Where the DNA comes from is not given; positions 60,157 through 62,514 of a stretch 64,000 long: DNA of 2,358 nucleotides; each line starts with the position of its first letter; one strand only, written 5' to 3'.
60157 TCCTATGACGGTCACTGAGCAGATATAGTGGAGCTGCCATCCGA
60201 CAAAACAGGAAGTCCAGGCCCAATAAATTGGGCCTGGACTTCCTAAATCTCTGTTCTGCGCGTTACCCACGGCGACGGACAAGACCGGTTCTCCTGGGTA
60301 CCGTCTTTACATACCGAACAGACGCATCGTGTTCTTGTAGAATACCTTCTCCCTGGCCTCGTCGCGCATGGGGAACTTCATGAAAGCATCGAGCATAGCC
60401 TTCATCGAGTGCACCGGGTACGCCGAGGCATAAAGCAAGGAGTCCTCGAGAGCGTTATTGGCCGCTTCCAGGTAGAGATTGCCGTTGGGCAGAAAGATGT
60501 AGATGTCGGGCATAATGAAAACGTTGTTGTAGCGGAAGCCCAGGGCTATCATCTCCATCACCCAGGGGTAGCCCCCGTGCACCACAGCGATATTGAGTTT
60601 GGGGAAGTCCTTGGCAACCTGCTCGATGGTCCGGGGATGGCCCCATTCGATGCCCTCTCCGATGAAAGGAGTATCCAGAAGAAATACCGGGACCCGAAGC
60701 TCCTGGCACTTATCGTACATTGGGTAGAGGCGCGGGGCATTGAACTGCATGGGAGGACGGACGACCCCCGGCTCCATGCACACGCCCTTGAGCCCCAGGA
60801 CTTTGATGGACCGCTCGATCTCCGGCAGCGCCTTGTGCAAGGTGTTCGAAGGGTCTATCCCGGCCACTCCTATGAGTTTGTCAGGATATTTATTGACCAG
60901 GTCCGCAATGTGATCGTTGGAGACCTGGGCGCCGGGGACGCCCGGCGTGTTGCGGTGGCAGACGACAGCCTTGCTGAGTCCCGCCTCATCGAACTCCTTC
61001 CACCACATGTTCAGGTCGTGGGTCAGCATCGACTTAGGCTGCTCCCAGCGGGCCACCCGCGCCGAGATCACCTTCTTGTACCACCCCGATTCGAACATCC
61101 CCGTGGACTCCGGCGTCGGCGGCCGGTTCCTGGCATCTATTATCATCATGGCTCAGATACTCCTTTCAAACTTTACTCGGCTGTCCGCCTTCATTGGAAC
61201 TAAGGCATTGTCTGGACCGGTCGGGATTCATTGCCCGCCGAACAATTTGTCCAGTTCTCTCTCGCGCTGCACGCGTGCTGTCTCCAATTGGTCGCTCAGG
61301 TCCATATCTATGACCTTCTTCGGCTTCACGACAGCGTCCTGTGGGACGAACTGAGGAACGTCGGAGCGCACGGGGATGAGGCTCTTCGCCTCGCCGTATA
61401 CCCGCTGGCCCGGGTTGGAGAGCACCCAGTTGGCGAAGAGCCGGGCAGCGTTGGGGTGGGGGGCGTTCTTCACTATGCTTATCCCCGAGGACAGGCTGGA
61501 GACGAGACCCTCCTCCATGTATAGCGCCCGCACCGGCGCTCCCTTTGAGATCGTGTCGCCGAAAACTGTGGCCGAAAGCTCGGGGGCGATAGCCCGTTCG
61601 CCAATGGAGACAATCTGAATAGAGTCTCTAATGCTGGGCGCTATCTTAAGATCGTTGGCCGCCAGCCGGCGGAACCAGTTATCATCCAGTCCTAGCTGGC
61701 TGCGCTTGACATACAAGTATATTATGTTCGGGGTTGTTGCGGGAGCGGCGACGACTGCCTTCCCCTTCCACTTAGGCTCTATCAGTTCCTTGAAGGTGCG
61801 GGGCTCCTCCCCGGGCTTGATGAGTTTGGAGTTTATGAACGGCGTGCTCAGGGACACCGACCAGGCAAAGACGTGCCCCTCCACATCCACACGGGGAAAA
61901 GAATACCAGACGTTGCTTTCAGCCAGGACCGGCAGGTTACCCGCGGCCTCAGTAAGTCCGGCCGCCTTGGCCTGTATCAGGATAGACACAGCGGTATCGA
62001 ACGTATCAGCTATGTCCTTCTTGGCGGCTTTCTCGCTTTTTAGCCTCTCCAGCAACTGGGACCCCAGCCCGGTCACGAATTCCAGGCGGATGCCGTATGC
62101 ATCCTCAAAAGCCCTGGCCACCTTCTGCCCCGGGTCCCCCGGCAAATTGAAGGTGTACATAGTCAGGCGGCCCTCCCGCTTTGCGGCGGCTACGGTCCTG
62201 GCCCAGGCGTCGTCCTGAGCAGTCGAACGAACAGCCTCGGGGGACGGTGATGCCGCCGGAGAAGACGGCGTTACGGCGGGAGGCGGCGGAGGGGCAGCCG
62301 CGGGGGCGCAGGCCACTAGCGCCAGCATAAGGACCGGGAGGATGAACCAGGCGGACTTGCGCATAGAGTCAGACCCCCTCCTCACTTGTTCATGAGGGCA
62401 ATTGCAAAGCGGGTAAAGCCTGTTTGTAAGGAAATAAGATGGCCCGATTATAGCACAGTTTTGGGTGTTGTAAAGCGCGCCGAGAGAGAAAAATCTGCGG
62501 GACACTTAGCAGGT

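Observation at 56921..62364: Triplicated orphan-SBP module (SBP+cupin, SBP-remnant+cupin, SBP+amidohydrolase) caught in mid-decay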

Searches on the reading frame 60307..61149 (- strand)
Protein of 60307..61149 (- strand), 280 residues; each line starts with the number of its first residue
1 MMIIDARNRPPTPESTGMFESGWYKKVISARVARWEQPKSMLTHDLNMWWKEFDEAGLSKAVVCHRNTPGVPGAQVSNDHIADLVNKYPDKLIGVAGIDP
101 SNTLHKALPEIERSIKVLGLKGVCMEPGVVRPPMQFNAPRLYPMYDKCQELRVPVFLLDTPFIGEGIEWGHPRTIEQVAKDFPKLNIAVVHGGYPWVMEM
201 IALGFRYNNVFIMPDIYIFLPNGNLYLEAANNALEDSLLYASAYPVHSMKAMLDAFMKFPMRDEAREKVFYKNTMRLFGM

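Call 6: search_protein_families(library=pfam, proteins=[window:60307-61149:-], max_evalue=0.01)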
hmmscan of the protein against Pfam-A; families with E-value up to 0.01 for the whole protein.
window:60307-61149:- (280 aa): 1 family
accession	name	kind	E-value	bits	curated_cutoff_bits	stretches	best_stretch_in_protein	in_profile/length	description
PF04909.20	Amidohydro_2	-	4.2e-27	96.1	26.4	1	74-279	62-288/289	Amidohydrolase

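Call 12: search_protein_families(library=ncbifam, proteins=[window:60307-61149:-], max_evalue=0.01)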
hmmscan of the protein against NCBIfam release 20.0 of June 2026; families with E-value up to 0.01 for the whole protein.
window:60307-61149:- (280 aa): 0 families

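Call 14: search_solved_structures(query=window:60307-61149:-, max_evalue=0.01, show_alignments=2)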
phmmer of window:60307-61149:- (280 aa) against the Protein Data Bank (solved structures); distinct sequences matched with E-value up to 0.01: 14.
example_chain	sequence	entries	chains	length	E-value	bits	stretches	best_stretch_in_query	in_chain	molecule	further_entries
3irs_A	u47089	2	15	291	7.4e-42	146.9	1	3-278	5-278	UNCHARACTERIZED PROTEIN BB4693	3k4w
3nur_A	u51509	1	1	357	1.4e-07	34.4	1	74-162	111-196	Amidohydrolase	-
4ign_A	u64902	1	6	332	3e-06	30.1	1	75-157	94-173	2-amino-3-carboxymuconate-6-semialdehyde decarboxylase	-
4igm_A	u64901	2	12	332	3e-06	30.1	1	75-157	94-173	2-amino-3-carboxymuconate-6-semialdehyde decarboxylase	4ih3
4ofc_A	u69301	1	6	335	3.1e-06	30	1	75-157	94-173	2-amino-3-carboxymuconate-6-semialdehyde decarboxylase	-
2wm1_A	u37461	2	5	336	3.2e-06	30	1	75-157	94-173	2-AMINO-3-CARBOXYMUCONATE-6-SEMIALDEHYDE DECARBOXYLASE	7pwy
6dxq_A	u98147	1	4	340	4e-05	26.4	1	68-157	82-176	4-oxalomesaconate hydratase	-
6dwv_B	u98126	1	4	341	4e-05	26.4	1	68-157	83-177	4-oxalomesaconate hydratase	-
6dxs_A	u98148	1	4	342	4.1e-05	26.4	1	68-157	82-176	4-oxalomesaconate hydratase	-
4qs5_A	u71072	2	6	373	0.00047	22.9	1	75-125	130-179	Ligw2 Decarboxylase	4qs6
4inf_A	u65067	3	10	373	0.00047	22.9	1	75-125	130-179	METAL-DEPENDENT HYDROLASE | 5-Carboxyvanillate Decarboxylase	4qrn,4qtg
3s4t_A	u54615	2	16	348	0.0012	21.5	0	73-158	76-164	Amidohydrolase 2 | Gamma-resorcylate decarboxylase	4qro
2gwg_A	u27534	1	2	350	0.0023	20.6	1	78-193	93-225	4-oxalomesaconate hydratase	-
2dvt_A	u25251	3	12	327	0.0035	20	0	70-159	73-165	Thermophilic reversible gamma-resorcylate decarboxylase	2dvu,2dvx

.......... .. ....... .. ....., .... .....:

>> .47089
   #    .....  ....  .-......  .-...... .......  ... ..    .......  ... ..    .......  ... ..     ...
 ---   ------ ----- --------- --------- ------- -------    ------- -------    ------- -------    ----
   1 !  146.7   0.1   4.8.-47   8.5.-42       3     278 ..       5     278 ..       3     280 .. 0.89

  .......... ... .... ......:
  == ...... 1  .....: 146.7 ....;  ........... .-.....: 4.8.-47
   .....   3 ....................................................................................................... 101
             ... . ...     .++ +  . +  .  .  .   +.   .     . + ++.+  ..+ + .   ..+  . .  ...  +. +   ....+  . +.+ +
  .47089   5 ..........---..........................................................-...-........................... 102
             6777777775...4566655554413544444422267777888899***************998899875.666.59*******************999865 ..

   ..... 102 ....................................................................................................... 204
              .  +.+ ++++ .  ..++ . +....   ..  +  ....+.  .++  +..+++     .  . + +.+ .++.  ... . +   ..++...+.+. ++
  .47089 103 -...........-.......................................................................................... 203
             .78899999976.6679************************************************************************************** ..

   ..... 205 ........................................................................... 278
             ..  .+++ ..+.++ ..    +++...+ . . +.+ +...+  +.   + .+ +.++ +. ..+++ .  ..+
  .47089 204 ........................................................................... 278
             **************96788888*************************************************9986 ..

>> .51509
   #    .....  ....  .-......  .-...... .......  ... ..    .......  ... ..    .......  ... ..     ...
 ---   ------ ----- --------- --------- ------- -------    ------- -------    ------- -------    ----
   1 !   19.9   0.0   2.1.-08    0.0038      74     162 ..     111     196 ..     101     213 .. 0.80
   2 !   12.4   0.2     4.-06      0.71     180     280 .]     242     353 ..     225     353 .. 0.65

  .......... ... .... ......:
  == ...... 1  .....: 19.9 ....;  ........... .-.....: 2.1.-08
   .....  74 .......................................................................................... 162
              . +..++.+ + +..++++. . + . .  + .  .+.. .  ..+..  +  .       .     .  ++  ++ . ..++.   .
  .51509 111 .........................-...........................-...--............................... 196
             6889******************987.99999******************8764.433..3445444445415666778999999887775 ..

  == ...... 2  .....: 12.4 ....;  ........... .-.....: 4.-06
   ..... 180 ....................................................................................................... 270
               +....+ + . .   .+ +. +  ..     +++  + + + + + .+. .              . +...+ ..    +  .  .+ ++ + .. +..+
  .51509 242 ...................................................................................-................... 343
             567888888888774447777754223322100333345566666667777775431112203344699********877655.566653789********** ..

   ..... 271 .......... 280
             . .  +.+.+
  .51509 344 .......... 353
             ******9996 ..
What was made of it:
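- On ACMSD-type metal-dependent Amidohydro_2 decarboxylases: ACMSD matches residues 75-157 only, at E 3e-6, whereas BB4693 matches full length at E 7e-42 (call 14).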

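Call 60: find_homologous_proteins(query=window:60307-61149:-, max_evalue=1e-10)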
Query window:60307-61149:- (280 aa): 46 proteins with E <= 1e-10 among 410 candidates.
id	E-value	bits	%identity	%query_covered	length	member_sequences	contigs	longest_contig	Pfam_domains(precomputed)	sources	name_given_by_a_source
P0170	1.2e-173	594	90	100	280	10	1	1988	PF04909.21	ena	-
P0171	1.6e-158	545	81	100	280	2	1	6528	PF04909.21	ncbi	ncbi:MAG: amidohydrolase family protein [Dehalococcoidia bacterium]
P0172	9.3e-85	303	50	100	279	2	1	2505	PF04909.21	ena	-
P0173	4.9e-68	248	49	87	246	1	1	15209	PF04909.21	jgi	jgi:predicted TIM-barrel fold metal-dependent hydrolase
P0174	2.3e-50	190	39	100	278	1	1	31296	PF04909.21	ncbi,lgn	-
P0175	1.3e-48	184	40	98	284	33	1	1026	PF04909.21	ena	-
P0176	2.7e-48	183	39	98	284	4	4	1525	PF04909.21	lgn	-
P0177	9.3e-48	181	36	100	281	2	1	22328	PF04909.21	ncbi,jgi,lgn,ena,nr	ncbi:MAG TPA: amidohydrolase family protein [Casimicrobiaceae bacterium]|nr:amidohydrolase family pr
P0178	2.9e-44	170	36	100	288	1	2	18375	PF04909.21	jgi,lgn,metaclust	metaclust:\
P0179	6.7e-44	168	36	99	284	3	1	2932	PF04909.21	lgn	-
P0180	7.0e-44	168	37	97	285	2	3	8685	PF04909.21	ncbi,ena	-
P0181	1.9e-43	167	38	100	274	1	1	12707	PF04909.21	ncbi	ncbi:amidohydrolase family protein [Chloroflexota bacterium]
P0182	4.8e-43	166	38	100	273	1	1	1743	PF04909.21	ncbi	-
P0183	9.0e-43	165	37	100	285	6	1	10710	PF04909.21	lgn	-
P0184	2.9e-42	163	36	99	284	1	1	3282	PF04909.21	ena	-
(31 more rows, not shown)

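Call 61: find_encoding_contigs(protein=P0171, flank=10000, max_places=3)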
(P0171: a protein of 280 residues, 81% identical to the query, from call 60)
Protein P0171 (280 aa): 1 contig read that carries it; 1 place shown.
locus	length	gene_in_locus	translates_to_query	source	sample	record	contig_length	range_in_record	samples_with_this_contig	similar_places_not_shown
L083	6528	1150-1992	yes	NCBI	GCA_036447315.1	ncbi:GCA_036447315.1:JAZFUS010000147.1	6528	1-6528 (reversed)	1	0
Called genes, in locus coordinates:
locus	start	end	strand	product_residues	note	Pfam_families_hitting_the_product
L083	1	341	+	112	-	?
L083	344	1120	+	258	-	PF00005:ABC_tran, PF13304:AAA_21 (faint), PF12399:BCA_ABC_TP_C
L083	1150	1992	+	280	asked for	PF04909:Amidohydro_2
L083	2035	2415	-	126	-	PF08369:PCP_red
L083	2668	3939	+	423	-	PF06050:HGD-D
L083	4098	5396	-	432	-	PF06050:HGD-D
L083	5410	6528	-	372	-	PF06050:HGD-D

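Call 62: find_encoding_contigs(protein=P0174, flank=6000, max_places=2)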
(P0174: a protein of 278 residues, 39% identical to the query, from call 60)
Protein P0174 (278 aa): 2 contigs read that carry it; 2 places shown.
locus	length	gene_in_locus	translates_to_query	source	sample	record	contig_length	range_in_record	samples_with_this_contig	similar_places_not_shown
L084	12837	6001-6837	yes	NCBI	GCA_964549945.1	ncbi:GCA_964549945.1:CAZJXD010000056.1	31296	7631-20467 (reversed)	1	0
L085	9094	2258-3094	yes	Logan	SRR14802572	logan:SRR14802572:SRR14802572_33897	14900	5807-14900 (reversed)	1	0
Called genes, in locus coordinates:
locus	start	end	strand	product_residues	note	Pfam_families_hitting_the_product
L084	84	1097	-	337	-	PF16868:NMT1_3, PF09084:NMT1 (weak), PF12974:Phosphonate-bd (weak)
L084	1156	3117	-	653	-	PF06808:DctM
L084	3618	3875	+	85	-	-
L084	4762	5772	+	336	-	PF13379:NMT1_2 (weak), PF16868:NMT1_3, PF09084:NMT1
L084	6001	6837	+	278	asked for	PF04909:Amidohydro_2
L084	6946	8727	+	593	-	PF06808:DctM, PF11874:DUF3394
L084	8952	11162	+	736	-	PF04879:Molybdop_Fe4S4, PF00384:Molybdopterin, PF01568:Molydop_binding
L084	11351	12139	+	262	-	PF00106:adh_short, PF02737:3HCDH_N (weak), PF08659:KR, PF03435:Sacchrp_dh_NADP (weak), PF13561:adh_short_C2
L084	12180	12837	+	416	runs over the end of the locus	PF01134:GIDA (faint), PF03486:HI0933_like (faint), PF07992:Pyr_redox_2, PF13450:NAD_binding_8 (faint), PF13738:Pyr_redox_3, PF00070:Pyr_redox, PF18267:Rubredoxin_C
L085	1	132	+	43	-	?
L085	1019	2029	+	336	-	PF13379:NMT1_2 (weak), PF16868:NMT1_3, PF09084:NMT1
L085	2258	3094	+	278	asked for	PF04909:Amidohydro_2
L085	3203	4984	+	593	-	PF06808:DctM, PF11874:DUF3394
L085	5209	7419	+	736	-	PF04879:Molybdop_Fe4S4, PF00384:Molybdopterin, PF01568:Molydop_binding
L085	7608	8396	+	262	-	PF00106:adh_short, PF02737:3HCDH_N (weak), PF08659:KR, PF03435:Sacchrp_dh_NADP (weak), PF13561:adh_short_C2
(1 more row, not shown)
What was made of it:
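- Other amidohydrolase homologues sit next to Liv-type ABC or TAXI-TRAP components (calls 61, 62). Amidohydrolase homologues are embedded in TRAP and ABC transporter operons (calls 61, 62).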

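Call 64: search_protein_families(library=pfam, proteins=[L083:344-1120:+], max_evalue=0.0001)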
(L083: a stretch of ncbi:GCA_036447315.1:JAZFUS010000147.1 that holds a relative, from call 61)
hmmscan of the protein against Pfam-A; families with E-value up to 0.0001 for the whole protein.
L083:344-1120:+ (258 aa): 3 families
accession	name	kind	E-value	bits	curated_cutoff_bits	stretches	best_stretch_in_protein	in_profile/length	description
PF00005.33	ABC_tran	-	2.4e-27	96.6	25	1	22-182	1-136/137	ABC transporter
PF13304.12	AAA_21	-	1.1e-09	39.2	27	0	122-186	205-272/304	AAA domain, putative AbiEii toxin, Type IV TA system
PF12399.14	BCA_ABC_TP_C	-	7.6e-09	35.4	25.5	1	233-255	2-24/27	Branched-chain amino acid ATP-binding cassette transporter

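Call 85: find_encoding_contigs(protein=window:60307-61149:-, flank=5000, max_places=5)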
Protein window:60307-61149:- (280 aa): 1 contig read that carries it; 1 place shown.
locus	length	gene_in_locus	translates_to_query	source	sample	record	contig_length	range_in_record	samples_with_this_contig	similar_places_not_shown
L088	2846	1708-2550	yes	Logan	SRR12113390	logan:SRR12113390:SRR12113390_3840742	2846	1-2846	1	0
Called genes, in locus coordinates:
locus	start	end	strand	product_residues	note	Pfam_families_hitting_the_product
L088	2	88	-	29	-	?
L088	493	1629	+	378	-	PF13531:SBP_bac_11, PF01547:SBP_bac_1, PF13416:SBP_bac_8, PF13343:SBP_bac_6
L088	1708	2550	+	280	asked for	PF04909:Amidohydro_2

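Call 88: find_related_loci(query=window:60307-61149:-, collection=metagenome_contigs, flank=6000)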
Query window:60307-61149:- (280 aa) in metagenome_contigs; peptide patterns used: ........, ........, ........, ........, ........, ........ (x = any residue, [..] = any of these).
34 stretches matched a pattern; 23 encode a relative of the query (tblastn E <= 1e-3); 23 distinct loci.
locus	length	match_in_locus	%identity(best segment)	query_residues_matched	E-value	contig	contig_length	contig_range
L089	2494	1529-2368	90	1-280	0e+0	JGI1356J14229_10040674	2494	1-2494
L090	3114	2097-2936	90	1-280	0e+0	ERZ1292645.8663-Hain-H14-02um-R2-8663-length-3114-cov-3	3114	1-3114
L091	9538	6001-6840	90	1-280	2e-176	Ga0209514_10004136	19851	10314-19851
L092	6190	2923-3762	90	1-280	5e-178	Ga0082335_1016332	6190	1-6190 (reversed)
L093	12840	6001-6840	37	3-280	3e-64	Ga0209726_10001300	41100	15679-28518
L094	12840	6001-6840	37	3-280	9e-64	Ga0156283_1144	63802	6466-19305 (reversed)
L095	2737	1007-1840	38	2-280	1e-56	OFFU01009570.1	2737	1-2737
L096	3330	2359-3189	36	2-280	1e-53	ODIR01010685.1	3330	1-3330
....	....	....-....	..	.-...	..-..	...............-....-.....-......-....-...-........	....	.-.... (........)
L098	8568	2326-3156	36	2-280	4e-53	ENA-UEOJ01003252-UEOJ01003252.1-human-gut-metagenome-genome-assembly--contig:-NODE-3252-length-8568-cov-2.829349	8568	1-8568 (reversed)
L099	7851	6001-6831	36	2-280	4e-53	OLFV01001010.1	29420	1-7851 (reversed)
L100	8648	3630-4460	36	2-280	4e-53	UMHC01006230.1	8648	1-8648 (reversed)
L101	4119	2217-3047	35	2-280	8e-53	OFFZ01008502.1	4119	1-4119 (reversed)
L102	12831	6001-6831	36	2-280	1e-52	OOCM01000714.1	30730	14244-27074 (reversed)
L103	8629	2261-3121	33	1-280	8e-47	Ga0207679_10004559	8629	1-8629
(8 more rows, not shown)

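Call 92: search_protein_families(library=pfam, proteins=[L091:6902-8548:+, L091:2764-4098:+, L091:1476-2735:+, L091:4129-4551:-, L091:556-1233:+], max_evalue=0.0001)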
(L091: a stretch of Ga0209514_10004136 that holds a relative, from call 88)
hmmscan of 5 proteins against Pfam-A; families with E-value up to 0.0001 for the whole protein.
L091:6902-8548:+ (548 aa): 2 families
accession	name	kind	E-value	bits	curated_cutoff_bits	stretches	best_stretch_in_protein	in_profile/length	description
PF00501.34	AMP-binding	-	3.1e-72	243.9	29.9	1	31-401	1-384/384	AMP-binding enzyme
PF13193.12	AMP-binding_C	-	1.1e-15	58.7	24.5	1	452-528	1-76/76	AMP-binding enzyme C-terminal domain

L091:2764-4098:+ (444 aa): 1 family
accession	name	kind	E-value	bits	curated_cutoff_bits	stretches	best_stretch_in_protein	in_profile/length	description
PF07690.21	MFS_1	-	1.4e-10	41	33.4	1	33-397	4-344/347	Major Facilitator Superfamily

L091:1476-2735:+ (419 aa): 1 family
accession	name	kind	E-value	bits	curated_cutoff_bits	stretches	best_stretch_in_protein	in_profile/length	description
PF07690.21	MFS_1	-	4.6e-39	134.7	33.4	1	12-359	1-347/347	Major Facilitator Superfamily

L091:4129-4551:- (140 aa): 0 families

L091:556-1233:+ (225 aa): 1 family
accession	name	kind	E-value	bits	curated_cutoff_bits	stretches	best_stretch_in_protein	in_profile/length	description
PF02665.19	Nitrate_red_gam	-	2.1e-67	227.4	22.9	1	4-218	2-216/217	Nitrate reductase gamma subunit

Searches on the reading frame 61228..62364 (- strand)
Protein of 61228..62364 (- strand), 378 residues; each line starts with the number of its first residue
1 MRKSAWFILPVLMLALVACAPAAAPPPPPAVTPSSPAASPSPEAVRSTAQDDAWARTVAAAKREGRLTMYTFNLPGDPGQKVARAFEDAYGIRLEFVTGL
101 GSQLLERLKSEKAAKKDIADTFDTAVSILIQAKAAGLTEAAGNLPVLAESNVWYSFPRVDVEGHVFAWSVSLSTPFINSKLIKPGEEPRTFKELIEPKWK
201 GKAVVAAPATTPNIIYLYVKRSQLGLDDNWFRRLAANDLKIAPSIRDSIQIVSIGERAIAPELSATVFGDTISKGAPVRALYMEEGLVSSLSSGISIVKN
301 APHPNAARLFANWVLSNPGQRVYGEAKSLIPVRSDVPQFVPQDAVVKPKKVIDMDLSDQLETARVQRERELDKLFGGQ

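Call 6: search_protein_families(library=pfam, proteins=[window:61228-62364:-], max_evalue=0.01)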
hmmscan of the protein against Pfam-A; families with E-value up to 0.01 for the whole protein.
window:61228-62364:- (378 aa): 4 families
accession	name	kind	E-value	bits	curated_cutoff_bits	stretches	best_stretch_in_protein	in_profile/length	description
PF13416.11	SBP_bac_8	-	2e-12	48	27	1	82-341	2-268/279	Bacterial extracellular solute-binding protein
PF13531.11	SBP_bac_11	-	2e-10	41.2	25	1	78-323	12-221/227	Bacterial extracellular solute-binding protein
PF13343.11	SBP_bac_6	-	3e-09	37.2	24.6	1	160-346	52-231/245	Bacterial extracellular solute-binding protein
PF01547.30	SBP_bac_1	-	4.1e-09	37.3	26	1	80-320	11-306/307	Bacterial extracellular solute-binding protein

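Call 12: search_protein_families(library=ncbifam, proteins=[window:61228-62364:-], max_evalue=0.01)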
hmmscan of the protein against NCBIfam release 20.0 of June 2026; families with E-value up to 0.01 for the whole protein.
window:61228-62364:- (378 aa): 4 families
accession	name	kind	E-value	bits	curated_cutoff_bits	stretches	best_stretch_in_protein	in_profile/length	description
TIGR03227.1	PhnS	equivalog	3.5e-13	49.2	395.3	1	59-338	29-306/360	2-aminoethylphosphonate ABC transporter substrate-binding protein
NF011620.1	PRK15046.1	equivalog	8.3e-13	47.8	310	1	56-338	16-296/334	2-aminoethylphosphonate ABC transporter substrate-binding protein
TIGR01254.1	sfuA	subfamily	7.5e-10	38.5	93.4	1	70-333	11-269/306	thiamine ABC transporter substrate-binding protein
TIGR03261.1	phnS2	equivalog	2.3e-08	33.5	392.75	1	59-356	16-311/334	putative 2-aminoethylphosphonate ABC transporter substrate-binding protein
